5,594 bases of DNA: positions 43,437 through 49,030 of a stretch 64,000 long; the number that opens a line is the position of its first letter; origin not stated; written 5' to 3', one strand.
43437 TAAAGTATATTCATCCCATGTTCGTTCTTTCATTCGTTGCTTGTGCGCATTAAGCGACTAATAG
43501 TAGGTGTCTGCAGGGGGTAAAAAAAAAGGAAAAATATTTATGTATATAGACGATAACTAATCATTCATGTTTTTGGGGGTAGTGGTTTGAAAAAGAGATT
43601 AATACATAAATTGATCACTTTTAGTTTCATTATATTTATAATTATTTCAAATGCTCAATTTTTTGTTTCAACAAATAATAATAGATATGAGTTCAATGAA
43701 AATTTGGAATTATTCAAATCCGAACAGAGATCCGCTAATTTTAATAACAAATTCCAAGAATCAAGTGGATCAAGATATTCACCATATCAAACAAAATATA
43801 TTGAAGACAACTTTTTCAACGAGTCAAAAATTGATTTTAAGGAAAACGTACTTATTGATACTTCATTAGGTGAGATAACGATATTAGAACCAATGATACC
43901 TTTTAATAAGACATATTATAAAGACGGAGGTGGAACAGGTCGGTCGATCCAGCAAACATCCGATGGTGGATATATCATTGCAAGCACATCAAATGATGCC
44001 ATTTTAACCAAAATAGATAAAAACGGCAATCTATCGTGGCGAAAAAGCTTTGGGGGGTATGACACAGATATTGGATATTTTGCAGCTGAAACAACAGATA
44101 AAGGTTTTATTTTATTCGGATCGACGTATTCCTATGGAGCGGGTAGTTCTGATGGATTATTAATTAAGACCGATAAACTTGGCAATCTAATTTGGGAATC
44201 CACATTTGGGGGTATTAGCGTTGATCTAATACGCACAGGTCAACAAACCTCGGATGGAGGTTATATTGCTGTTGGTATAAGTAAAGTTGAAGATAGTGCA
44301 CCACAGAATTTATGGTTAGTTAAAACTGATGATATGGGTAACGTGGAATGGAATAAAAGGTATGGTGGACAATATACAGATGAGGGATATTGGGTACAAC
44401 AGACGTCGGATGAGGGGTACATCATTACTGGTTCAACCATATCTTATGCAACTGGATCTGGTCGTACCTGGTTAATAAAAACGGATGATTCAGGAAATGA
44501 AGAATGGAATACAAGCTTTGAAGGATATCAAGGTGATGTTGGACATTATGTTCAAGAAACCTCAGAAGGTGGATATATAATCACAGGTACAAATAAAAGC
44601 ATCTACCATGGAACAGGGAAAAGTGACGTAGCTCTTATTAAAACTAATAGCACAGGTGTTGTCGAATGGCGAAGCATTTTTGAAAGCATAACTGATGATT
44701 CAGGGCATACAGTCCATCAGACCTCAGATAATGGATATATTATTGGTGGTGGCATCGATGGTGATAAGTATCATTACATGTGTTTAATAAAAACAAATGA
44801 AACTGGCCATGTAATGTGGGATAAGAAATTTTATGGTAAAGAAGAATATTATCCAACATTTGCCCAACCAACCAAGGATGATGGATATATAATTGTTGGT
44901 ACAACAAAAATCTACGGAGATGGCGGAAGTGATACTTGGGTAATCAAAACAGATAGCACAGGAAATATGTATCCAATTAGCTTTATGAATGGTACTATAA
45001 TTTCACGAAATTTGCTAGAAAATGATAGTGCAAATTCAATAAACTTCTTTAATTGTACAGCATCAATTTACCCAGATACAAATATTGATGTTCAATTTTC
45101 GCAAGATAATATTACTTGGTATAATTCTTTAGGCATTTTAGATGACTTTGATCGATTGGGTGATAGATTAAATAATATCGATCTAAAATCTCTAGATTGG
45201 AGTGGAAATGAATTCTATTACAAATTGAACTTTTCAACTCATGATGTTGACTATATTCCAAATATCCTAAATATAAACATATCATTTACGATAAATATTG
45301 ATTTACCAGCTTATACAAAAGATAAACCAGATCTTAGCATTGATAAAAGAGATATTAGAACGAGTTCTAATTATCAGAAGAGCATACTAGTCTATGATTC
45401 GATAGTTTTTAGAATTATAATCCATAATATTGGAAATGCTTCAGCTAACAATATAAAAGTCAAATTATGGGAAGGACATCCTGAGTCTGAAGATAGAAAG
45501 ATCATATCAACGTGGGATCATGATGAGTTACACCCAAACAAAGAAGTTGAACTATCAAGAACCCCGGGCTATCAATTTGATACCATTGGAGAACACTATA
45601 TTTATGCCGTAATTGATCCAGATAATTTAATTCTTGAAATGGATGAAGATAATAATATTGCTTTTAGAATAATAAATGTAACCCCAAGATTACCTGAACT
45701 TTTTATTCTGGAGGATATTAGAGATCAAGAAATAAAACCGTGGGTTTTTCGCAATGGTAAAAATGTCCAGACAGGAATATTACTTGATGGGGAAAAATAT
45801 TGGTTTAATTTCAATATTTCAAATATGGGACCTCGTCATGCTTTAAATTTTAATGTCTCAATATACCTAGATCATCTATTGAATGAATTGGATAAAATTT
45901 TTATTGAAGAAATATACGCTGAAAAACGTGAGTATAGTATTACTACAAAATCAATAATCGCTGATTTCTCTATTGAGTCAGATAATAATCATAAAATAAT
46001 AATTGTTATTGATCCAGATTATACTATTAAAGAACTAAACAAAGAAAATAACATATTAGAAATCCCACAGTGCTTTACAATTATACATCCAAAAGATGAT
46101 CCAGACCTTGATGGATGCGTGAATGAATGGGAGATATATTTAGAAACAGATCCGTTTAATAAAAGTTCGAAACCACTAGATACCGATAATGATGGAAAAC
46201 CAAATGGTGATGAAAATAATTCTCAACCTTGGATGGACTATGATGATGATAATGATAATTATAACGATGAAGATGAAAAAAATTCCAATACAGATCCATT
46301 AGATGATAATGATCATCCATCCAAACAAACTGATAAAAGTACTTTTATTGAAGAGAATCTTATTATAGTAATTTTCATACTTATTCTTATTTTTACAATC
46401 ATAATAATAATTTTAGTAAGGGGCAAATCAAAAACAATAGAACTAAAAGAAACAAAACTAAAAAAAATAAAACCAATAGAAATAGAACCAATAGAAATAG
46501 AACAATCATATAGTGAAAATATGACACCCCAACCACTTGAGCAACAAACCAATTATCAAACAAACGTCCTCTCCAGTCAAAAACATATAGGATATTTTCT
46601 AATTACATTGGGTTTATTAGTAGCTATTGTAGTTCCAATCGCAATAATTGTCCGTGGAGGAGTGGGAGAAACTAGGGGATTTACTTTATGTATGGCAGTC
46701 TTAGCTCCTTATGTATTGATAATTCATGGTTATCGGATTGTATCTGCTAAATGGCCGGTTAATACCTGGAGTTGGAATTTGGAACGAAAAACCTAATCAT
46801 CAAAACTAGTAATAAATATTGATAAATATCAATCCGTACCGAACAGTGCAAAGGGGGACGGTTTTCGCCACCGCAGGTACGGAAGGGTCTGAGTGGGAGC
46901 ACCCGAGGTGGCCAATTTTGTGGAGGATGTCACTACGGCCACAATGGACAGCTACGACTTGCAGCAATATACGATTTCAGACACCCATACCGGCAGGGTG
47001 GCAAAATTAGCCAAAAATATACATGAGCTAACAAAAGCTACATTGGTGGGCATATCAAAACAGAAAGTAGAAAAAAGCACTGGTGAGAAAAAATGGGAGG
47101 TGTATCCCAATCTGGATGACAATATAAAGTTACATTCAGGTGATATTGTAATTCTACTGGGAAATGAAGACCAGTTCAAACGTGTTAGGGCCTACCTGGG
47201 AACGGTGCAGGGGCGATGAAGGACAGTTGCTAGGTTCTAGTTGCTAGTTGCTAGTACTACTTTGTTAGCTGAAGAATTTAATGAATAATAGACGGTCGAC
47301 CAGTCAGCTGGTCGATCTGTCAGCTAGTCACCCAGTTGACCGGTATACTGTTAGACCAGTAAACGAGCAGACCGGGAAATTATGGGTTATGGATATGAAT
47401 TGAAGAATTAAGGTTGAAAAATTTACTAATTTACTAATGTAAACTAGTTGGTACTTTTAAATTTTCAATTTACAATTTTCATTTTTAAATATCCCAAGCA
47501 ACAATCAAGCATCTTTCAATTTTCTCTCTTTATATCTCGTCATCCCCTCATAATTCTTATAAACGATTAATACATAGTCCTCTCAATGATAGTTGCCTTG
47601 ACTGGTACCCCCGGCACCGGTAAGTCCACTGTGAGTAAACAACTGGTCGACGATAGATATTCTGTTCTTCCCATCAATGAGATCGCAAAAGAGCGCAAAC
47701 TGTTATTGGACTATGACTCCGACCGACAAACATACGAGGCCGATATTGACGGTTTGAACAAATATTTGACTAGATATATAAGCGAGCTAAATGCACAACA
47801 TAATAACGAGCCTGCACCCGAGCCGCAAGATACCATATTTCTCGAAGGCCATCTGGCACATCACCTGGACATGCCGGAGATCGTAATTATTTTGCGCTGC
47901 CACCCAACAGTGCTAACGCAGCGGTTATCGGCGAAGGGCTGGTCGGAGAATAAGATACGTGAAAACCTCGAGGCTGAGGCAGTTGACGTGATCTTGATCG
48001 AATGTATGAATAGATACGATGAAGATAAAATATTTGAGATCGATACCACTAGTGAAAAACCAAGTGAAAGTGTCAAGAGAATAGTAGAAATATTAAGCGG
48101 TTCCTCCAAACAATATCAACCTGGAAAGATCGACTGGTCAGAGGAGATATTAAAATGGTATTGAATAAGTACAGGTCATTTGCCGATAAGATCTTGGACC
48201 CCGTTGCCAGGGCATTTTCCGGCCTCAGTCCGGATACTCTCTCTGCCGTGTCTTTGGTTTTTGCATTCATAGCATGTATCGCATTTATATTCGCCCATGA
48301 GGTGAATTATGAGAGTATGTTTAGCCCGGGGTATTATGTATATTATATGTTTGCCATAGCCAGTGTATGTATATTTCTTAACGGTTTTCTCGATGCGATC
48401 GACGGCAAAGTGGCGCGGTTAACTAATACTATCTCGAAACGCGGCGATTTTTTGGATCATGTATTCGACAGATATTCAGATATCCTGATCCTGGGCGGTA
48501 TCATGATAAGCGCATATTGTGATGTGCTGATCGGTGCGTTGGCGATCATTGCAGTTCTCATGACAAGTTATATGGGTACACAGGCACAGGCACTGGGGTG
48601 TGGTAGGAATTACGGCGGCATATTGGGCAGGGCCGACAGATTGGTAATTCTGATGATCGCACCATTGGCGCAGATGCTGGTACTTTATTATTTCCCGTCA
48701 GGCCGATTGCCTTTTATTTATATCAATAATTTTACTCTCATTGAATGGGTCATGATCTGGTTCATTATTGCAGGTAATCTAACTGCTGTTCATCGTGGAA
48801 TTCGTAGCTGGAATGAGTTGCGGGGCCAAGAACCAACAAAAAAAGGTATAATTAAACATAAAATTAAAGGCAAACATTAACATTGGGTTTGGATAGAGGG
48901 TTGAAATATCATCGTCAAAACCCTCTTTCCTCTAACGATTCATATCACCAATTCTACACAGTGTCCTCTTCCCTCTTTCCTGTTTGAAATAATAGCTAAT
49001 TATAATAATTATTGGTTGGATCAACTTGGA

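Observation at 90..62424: Nearly every intergenic spacer is assembled from one shared vocabulary of short words in tandem and inverted arrays (REP/BIME-like mosaic)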

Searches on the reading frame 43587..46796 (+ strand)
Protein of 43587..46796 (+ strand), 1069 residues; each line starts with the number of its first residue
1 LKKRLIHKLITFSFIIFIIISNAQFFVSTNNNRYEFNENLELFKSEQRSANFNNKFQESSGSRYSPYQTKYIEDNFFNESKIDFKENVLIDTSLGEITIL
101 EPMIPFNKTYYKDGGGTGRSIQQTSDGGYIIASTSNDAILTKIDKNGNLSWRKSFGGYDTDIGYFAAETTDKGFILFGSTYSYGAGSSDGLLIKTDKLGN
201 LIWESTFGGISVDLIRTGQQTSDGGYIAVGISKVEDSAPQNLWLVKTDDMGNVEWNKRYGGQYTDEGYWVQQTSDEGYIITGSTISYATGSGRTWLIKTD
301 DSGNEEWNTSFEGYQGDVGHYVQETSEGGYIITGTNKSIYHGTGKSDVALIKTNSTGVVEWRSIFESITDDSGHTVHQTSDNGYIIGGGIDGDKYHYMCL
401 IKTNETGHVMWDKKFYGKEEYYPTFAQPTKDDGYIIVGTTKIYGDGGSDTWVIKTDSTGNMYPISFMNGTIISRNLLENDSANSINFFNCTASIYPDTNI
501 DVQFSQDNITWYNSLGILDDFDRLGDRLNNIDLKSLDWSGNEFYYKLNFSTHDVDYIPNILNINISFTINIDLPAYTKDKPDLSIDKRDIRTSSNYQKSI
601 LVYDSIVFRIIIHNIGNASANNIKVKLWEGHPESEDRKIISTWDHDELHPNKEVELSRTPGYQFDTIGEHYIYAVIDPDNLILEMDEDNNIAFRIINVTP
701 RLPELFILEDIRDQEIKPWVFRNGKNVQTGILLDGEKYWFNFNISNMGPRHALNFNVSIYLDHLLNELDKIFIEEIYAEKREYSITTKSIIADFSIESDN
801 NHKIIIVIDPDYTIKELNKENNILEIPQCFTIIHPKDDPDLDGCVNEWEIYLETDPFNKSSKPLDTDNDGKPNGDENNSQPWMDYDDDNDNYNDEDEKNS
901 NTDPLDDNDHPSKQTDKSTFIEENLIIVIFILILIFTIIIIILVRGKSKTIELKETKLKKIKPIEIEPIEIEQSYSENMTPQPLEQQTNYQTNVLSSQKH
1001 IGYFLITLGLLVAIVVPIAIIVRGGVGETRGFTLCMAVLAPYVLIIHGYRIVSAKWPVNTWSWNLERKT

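Call 10: search_protein_families(library=pfam, proteins=[window:43587-46796:+])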
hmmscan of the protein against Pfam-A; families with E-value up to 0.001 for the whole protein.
window:43587-46796:+ (1069 aa): 1 family
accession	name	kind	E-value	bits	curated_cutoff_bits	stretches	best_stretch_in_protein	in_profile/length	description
PF07705.17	CARDB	-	2.6e-21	76.2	22.7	2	580-691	1-98/101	CARDB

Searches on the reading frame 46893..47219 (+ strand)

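Call 43: search_protein_families(library=pfam, proteins=[window:46893-47219:+], max_evalue=0.01)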
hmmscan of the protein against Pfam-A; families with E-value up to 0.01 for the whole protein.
window:46893-47219:+ (108 aa): 1 family
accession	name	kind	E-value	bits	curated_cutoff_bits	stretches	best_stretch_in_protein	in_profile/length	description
PF02080.26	TrkA_C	-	8.5e-05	22.8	27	1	67-103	36-71/71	TrkA-C domain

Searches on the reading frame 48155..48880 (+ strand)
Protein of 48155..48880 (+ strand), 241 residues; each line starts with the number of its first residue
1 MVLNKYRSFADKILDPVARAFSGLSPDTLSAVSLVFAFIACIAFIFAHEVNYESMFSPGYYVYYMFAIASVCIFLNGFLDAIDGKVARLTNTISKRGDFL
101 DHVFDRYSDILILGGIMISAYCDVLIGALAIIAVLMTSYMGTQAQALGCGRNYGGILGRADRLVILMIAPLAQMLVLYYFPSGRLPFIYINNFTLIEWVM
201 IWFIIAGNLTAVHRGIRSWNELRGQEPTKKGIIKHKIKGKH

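Call 43: search_protein_families(library=pfam, proteins=[window:48155-48880:+], max_evalue=0.01)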
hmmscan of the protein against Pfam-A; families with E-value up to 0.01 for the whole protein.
window:48155-48880:+ (241 aa): 1 family
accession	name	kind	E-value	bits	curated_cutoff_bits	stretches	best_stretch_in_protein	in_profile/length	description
PF01066.26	CDP-OH_P_transf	-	1.1e-09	39.3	22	1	26-197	4-139/152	CDP-alcohol phosphatidyltransferase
